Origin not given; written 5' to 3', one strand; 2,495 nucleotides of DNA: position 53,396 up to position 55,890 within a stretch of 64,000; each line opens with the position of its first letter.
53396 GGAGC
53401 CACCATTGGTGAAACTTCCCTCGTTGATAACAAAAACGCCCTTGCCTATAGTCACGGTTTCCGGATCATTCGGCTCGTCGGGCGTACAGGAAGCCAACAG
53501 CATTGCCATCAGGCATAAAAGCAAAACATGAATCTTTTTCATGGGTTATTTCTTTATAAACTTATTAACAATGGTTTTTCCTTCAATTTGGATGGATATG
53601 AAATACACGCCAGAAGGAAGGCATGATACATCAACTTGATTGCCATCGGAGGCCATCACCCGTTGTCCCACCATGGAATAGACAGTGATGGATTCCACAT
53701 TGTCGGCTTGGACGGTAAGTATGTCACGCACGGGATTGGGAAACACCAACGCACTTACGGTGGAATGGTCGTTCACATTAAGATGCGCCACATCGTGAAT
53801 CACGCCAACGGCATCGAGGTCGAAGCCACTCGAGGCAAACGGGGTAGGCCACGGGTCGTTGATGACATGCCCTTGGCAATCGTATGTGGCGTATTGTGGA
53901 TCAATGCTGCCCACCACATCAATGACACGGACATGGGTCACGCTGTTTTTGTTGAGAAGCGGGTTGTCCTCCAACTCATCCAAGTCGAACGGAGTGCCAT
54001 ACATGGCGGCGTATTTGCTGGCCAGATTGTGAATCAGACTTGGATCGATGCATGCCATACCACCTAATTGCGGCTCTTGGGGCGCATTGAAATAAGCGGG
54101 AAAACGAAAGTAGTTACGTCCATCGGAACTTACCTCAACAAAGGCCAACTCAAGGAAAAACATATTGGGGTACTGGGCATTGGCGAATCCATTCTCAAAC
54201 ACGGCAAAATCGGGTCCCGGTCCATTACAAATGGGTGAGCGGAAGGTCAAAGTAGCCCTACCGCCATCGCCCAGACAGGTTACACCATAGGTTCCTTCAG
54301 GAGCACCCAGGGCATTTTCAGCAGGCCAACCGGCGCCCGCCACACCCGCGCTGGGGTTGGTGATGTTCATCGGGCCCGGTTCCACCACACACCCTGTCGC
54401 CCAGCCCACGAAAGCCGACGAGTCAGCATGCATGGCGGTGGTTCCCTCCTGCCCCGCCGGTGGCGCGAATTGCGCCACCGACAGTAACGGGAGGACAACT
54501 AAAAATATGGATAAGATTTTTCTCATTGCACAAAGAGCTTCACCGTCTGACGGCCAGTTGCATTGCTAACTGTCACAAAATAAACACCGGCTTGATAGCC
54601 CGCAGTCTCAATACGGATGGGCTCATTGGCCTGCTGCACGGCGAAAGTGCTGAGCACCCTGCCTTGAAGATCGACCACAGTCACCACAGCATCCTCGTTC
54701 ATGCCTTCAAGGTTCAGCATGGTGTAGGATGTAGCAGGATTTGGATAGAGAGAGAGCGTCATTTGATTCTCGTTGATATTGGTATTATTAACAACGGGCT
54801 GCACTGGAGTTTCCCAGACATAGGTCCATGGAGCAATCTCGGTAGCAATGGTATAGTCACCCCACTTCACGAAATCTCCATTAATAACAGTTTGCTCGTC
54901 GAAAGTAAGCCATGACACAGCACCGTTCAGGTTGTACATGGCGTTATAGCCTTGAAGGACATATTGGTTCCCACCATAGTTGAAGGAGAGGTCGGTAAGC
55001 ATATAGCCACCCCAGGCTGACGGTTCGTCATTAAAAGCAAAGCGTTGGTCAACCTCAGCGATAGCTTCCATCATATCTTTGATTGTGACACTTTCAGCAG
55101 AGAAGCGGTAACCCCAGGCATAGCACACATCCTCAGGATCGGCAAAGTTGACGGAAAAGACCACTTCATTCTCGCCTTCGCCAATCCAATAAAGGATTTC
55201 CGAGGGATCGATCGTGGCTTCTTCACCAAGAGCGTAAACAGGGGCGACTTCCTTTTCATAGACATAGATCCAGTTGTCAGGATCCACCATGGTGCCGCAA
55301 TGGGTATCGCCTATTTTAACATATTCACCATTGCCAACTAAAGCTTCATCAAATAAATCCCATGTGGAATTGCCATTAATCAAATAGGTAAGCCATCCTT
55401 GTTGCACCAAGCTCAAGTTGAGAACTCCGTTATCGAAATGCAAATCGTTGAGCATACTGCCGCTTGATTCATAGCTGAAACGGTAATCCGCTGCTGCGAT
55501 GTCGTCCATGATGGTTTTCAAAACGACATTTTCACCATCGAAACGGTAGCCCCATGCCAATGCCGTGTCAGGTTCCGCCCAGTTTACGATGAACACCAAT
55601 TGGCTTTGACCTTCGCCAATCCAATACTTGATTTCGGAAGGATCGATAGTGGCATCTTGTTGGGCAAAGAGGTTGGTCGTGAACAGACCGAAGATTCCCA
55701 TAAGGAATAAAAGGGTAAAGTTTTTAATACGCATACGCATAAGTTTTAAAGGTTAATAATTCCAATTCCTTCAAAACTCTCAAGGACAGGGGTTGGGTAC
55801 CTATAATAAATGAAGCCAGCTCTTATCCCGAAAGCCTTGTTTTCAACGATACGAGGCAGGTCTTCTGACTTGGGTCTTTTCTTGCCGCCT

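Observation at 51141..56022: B12-riboswitch-controlled operon of T9SS-sorted surface proteins without a TonB-dependent transporter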

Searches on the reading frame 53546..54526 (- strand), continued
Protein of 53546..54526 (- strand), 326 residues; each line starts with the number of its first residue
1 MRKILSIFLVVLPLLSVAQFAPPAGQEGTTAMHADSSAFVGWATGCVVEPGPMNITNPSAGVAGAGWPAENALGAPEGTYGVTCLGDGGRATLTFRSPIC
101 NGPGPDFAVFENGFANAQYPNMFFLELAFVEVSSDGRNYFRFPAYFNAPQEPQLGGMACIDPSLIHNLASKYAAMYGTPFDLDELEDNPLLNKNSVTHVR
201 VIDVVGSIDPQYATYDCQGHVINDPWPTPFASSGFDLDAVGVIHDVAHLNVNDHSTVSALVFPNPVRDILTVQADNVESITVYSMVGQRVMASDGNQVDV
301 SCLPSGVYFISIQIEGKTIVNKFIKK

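Call 81: search_protein_families(library=pfam, proteins=[L054:15204-16133:+, L054:16385-17206:+, L054:8732-9982:+, L096:12261-13262:+, L096:13380-14210:+, L039:11281-11847:+, L074:10969-11547:+, L039:8948-10240:+, L086:13876-14697:+, L068:8147-9052:+], max_evalue=0.001)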
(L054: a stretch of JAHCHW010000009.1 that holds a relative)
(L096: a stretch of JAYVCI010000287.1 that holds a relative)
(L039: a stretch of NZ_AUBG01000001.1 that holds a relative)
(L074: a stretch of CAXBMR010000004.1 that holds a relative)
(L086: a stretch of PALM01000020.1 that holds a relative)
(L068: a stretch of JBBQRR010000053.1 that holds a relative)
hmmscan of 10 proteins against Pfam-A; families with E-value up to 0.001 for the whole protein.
L054:15204-16133:+ (309 aa): 1 family
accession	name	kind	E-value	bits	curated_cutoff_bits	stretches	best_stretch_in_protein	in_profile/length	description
PF00291.31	PALP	-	1.3e-20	74.4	35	1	16-288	15-295/295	Pyridoxal-phosphate dependent enzyme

L054:16385-17206:+ (273 aa): 1 family
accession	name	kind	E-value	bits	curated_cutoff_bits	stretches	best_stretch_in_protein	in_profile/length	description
PF03544.19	TonB_C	-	3.1e-19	69.6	24.6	1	196-270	4-78/79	Gram-negative bacterial TonB protein C-terminal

L054:8732-9982:+ (416 aa): 5 families
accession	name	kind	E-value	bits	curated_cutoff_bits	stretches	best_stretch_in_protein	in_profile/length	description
PF14717.12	DUF4465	-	5.3e-54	183.7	25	1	60-232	3-176/176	Domain of unknown function (DUF4465)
PF17963.7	Big_9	-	3.7e-14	53.8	23.6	1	239-329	1-89/89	Bacterial Ig domain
PF18962.6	Por_Secre_tail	-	4.8e-13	49.6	27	1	346-414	1-74/75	Secretion system C-terminal sorting domain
PF17892.7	Cadherin_5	-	3.2e-06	27.3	26.5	1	239-330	2-97/98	Cadherin-like domain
PF17803.7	Cadherin_4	-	0.00064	20.6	25.1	0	236-298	8-71/71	Bacterial cadherin-like domain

L096:12261-13262:+ (333 aa): 1 family
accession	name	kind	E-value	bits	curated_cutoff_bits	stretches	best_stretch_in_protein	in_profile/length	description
PF01180.27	DHO_dh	-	1.6e-81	274.1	27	1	46-329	4-282/291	Dihydroorotate dehydrogenase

L096:13380-14210:+ (276 aa): 1 family
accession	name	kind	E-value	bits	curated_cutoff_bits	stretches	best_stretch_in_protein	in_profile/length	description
PF04383.19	KilA-N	-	4.1e-21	75.3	23.8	1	40-167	7-106/107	KilA-N domain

L039:11281-11847:+ (188 aa): 5 families
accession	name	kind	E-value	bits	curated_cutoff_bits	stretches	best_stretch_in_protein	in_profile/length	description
PF13426.13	PAS_9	-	1.8e-11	44.6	27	1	89-177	3-89/103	PAS domain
PF00989.32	PAS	-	5.2e-08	33.3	22.6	1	81-180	5-105/113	PAS fold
PF08448.16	PAS_4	-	4.4e-05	24.1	23.1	1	84-175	2-92/110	PAS fold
PF13188.13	PAS_8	-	7.9e-05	22.9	21.8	1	82-122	6-43/65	PAS domain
PF08447.18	PAS_3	-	8.2e-05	23.2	25.6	1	101-179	3-83/89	PAS fold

L074:10969-11547:+ (192 aa): 5 families
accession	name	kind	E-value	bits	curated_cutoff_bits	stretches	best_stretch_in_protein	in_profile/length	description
PF05724.17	TPMT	-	1.3e-26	94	26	1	5-180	2-196/218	Thiopurine S-methyltransferase (TPMT)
PF08242.18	Methyltransf_12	-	4.3e-09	37.4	30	1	47-136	4-98/98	Methyltransferase domain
PF13649.12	Methyltransf_25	-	3e-08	34.7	27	1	44-134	2-97/97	Methyltransferase domain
PF08241.18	Methyltransf_11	-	1e-07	32.9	21.2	1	46-137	3-94/95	Methyltransferase domain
PF13489.12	Methyltransf_23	-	4.8e-06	26.8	27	1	39-137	22-115/164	Methyltransferase domain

L039:8948-10240:+ (430 aa): 2 families
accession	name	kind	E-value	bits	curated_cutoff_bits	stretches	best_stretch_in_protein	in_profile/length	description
PF16819.11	DUF5074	-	3.2e-19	69.7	27.2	1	28-311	1-310/353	Domain of unknown function (DUF5074)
PF18962.6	Por_Secre_tail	-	1.7e-13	51.1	27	1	363-429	1-75/75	Secretion system C-terminal sorting domain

L086:13876-14697:+ (273 aa): 1 family
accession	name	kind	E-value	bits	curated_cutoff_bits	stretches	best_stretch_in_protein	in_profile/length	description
PF01497.23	Peripla_BP_2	-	1.7e-48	165.5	27.5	1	13-242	1-234/235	Periplasmic binding protein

L068:8147-9052:+ (301 aa): 1 family
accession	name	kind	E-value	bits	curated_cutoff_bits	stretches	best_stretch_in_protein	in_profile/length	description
PF01436.27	NHL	-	1e-05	25.8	20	0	43-61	1-19/28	NHL repeat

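Call 86: find_homologous_proteins(query=L042:8031-9944:+, max_evalue=1e-20)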
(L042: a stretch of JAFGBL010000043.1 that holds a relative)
Query L042:8031-9944:+ (637 aa): 572 proteins with E <= 1e-20 among 8000 candidates; the best 120 are listed.
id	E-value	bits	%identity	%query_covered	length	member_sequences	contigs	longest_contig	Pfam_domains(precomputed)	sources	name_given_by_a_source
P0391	0.0e+0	1408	100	97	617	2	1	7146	PF07715.21,PF00593.31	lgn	-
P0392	0.0e+0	1109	75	100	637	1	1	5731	PF07715.21,PF00593.31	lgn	-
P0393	0.0e+0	1069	73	99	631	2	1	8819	PF07715.21,PF00593.31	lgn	-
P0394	1.8e-234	798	74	74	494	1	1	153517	PF07715.21,PF00593.31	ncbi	ncbi:MAG: TonB-dependent receptor [Bacteroidales bacterium]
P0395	5.0e-169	582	43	98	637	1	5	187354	PF07715.21,PF00593.31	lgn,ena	-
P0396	5.3e-169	582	44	98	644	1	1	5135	PF07715.21,PF00593.31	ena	-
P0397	1.9e-166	573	45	99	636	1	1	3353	PF07715.21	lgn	-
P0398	6.7e-166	572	43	100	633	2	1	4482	PF07715.21,PF00593.31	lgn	-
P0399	1.2e-162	561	43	96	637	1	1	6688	PF07715.21,PF00593.31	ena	-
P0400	3.0e-162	559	43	100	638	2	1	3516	PF07715.21,PF00593.31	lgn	-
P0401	2.9e-159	550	42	96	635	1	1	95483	PF07715.21,PF00593.31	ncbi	ncbi:MAG: TonB-dependent receptor [Bacteroidales bacterium]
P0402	1.9e-158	547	42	99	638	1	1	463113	PF07715.21,PF00593.31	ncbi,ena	-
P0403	4.0e-158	546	42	99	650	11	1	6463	PF07715.21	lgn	-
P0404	6.0e-158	545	42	99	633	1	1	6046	PF07715.21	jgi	-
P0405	2.0e-157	543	42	99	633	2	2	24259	PF07715.21,PF00593.31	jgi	-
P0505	3.4e-94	335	34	95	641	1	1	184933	PF07715.21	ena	-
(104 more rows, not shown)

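Call 87: find_encoding_contigs(protein=P0505, flank=8000, max_places=2)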
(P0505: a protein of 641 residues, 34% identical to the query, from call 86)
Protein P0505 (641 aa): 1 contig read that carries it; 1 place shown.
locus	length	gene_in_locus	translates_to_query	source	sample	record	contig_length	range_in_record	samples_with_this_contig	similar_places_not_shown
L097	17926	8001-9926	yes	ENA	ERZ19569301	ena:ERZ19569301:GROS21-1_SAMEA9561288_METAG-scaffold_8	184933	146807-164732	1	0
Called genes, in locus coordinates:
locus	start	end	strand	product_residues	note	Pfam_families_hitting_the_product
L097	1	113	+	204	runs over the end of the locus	PF14127:DUF4294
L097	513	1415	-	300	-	PF02737:3HCDH_N, PF03446:NAD_binding_2 (weak), PF00725:3HCDH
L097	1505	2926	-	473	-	PF13727:CoA_binding_3, PF02397:Bac_transf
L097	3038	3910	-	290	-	-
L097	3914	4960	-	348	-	PF01408:GFO_IDH_MocA, PF22660:RS_preATP-grasp-like (weak), PF22725:GFO_IDH_MocA_C3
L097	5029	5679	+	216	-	PF01135:PCMT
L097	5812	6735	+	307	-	-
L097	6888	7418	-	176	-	PF00849:PseudoU_synth_2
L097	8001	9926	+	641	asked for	PF07715:Plug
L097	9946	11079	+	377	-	PF16819:DUF5074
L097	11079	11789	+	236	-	PF01902:Diphthami_syn_2_N, PF28410:Diphthami_syn_2_C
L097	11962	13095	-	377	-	PF01946:Thi4 (weak), PF00070:Pyr_redox (faint), PF00890:FAD_binding_2 (weak), PF01266:DAO, PF03486:HI0933_like (faint), PF07992:Pyr_redox_2 (faint), PF13738:Pyr_redox_3 (faint)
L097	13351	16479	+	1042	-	-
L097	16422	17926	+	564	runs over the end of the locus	-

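Call 88: find_encoding_contigs(protein=P0395, flank=8000, max_places=2)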
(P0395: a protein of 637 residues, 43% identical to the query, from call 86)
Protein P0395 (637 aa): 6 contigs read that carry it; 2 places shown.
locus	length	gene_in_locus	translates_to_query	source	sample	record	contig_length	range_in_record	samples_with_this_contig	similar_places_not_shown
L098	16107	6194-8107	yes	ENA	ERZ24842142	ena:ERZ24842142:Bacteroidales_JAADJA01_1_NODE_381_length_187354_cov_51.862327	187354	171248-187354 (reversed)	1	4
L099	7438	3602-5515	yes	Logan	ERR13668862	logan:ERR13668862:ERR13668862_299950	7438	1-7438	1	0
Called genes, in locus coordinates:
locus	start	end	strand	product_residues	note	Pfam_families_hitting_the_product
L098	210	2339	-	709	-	-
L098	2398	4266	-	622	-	PF18962:Por_Secre_tail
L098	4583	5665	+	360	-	-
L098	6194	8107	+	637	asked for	PF07715:Plug, PF00593:TonB_dep_Rec_b-barrel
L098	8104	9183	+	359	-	PF16819:DUF5074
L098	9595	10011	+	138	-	PF02566:OsmC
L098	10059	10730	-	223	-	PF00293:NUDIX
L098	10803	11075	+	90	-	PF02617:ClpS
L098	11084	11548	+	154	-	PF01957:NfeD (weak)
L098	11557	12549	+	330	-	PF12127:FloA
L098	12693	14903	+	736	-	PF13328:HD_4, PF04607:RelA_SpoT, PF02824:TGS, PF28438:RelA_RIS, PF13291:ACT_4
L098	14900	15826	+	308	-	-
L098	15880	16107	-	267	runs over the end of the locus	PF18962:Por_Secre_tail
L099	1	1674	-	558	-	?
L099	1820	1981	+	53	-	-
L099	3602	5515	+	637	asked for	PF07715:Plug, PF00593:TonB_dep_Rec_b-barrel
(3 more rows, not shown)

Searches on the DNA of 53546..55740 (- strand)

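Call 56: search_rna_families(sources=[L005, L008, L009, L010, L011, L012, L013, L007], threshold=gathering)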
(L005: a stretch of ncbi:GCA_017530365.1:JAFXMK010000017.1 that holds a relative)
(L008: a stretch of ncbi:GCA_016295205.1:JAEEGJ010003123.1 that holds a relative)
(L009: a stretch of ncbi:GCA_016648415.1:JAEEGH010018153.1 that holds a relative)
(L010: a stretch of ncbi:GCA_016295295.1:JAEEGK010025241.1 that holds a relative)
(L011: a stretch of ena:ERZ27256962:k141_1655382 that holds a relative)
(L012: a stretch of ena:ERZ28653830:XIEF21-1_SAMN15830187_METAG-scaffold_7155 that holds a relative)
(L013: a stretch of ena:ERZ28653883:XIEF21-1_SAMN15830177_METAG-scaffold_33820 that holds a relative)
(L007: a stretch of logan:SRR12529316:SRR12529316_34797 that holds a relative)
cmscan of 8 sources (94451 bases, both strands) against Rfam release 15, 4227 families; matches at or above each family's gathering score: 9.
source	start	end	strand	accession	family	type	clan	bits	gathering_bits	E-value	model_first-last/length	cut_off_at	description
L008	9713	9892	+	RF00174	Cobalamin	Cis-reg; riboswitch;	CL00101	109.6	31.5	2.2e-26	1-189/189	no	Cobalamin riboswitch aptamer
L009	558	737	+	RF00174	Cobalamin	Cis-reg; riboswitch;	CL00101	109.6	31.5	2.2e-26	1-189/189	no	Cobalamin riboswitch aptamer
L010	5972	6151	+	RF00174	Cobalamin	Cis-reg; riboswitch;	CL00101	109.6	31.5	2.2e-26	1-189/189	no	Cobalamin riboswitch aptamer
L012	1579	1760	+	RF00174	Cobalamin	Cis-reg; riboswitch;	CL00101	105.3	31.5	3.8e-25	1-189/189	no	Cobalamin riboswitch aptamer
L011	5766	5945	+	RF00174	Cobalamin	Cis-reg; riboswitch;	CL00101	103.3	31.5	1.4e-24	1-189/189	no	Cobalamin riboswitch aptamer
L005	9711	9893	+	RF00174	Cobalamin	Cis-reg; riboswitch;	CL00101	101.4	31.5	4.9e-24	1-189/189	no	Cobalamin riboswitch aptamer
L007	1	153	+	RF00174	Cobalamin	Cis-reg; riboswitch;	CL00101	83.1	31.5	8.2e-19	37-189/189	5'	Cobalamin riboswitch aptamer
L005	4652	4736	-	RF00005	tRNA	Gene; tRNA;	CL00001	58.9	29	5.2e-10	1-71/71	no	tRNA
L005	4527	4612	-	RF00005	tRNA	Gene; tRNA;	CL00001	53.8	29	1.3e-08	1-71/71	no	tRNA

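Call 90: search_rna_families(sources=[L039, L040, L066, L087, L065, L055, L083], threshold=gathering)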
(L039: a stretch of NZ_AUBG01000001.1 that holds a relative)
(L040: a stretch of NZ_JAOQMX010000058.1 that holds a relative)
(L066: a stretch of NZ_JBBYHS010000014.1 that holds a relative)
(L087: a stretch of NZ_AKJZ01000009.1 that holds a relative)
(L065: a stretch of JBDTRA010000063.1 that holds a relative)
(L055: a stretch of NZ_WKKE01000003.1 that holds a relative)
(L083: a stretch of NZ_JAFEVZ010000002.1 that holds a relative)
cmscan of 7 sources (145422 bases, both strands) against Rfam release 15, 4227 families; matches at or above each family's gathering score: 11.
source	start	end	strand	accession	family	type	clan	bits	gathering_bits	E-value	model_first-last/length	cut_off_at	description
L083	6803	7007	+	RF00174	Cobalamin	Cis-reg; riboswitch;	CL00101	102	31.5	5.1e-24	1-189/189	no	Cobalamin riboswitch aptamer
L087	6736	6970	+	RF00174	Cobalamin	Cis-reg; riboswitch;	CL00101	97.7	31.5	8.5e-23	1-189/189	no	Cobalamin riboswitch aptamer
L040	6689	6922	+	RF00174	Cobalamin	Cis-reg; riboswitch;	CL00101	96.1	31.5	2.5e-22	1-189/189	no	Cobalamin riboswitch aptamer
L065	6763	6993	+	RF00174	Cobalamin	Cis-reg; riboswitch;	CL00101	95.6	31.5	3.4e-22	1-189/189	no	Cobalamin riboswitch aptamer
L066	6776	7007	+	RF00174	Cobalamin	Cis-reg; riboswitch;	CL00101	94.9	31.5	5.4e-22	1-189/189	no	Cobalamin riboswitch aptamer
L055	6776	6980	+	RF00174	Cobalamin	Cis-reg; riboswitch;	CL00101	88.4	31.5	4e-20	1-189/189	no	Cobalamin riboswitch aptamer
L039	5713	5927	+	RF00174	Cobalamin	Cis-reg; riboswitch;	CL00101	84.9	31.5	4e-19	1-189/189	no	Cobalamin riboswitch aptamer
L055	2871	2951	+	RF01705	Flavo-1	Gene; sRNA;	-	62.8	42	5.5e-11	1-76/76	no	Flavo-1 RNA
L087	2817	2903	+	RF01705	Flavo-1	Gene; sRNA;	-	62.1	42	8.5e-11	1-76/76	no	Flavo-1 RNA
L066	14611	14688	+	RF01705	Flavo-1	Gene; sRNA;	-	61.7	42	1.1e-10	1-76/76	no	Flavo-1 RNA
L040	12746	12830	-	RF01705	Flavo-1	Gene; sRNA;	-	60.7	42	2.1e-10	1-76/76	no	Flavo-1 RNA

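Call 92: search_rna_families(sources=[L045, L047, L052, L058, L060, L071, L073, L075, L076, L078, L089], threshold=gathering)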
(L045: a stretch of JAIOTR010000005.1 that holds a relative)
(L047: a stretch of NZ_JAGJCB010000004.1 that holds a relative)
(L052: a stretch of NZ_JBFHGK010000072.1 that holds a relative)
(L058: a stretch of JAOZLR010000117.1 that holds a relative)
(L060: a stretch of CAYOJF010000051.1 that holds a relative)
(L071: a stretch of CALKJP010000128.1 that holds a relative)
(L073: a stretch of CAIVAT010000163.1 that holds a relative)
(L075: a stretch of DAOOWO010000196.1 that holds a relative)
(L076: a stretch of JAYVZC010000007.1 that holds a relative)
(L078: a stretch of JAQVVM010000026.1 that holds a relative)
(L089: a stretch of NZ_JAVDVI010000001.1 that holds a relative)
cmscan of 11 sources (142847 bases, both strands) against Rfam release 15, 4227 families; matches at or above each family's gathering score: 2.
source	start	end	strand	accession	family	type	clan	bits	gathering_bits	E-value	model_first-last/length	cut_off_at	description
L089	5745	6082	+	RF00174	Cobalamin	Cis-reg; riboswitch;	CL00101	73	31.5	9.9e-16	1-189/189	no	Cobalamin riboswitch aptamer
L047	6578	6888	+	RF00174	Cobalamin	Cis-reg; riboswitch;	CL00101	68.2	31.5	2.4e-14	1-189/189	no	Cobalamin riboswitch aptamer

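Call 93: search_rna_families(source=L093, threshold=gathering)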
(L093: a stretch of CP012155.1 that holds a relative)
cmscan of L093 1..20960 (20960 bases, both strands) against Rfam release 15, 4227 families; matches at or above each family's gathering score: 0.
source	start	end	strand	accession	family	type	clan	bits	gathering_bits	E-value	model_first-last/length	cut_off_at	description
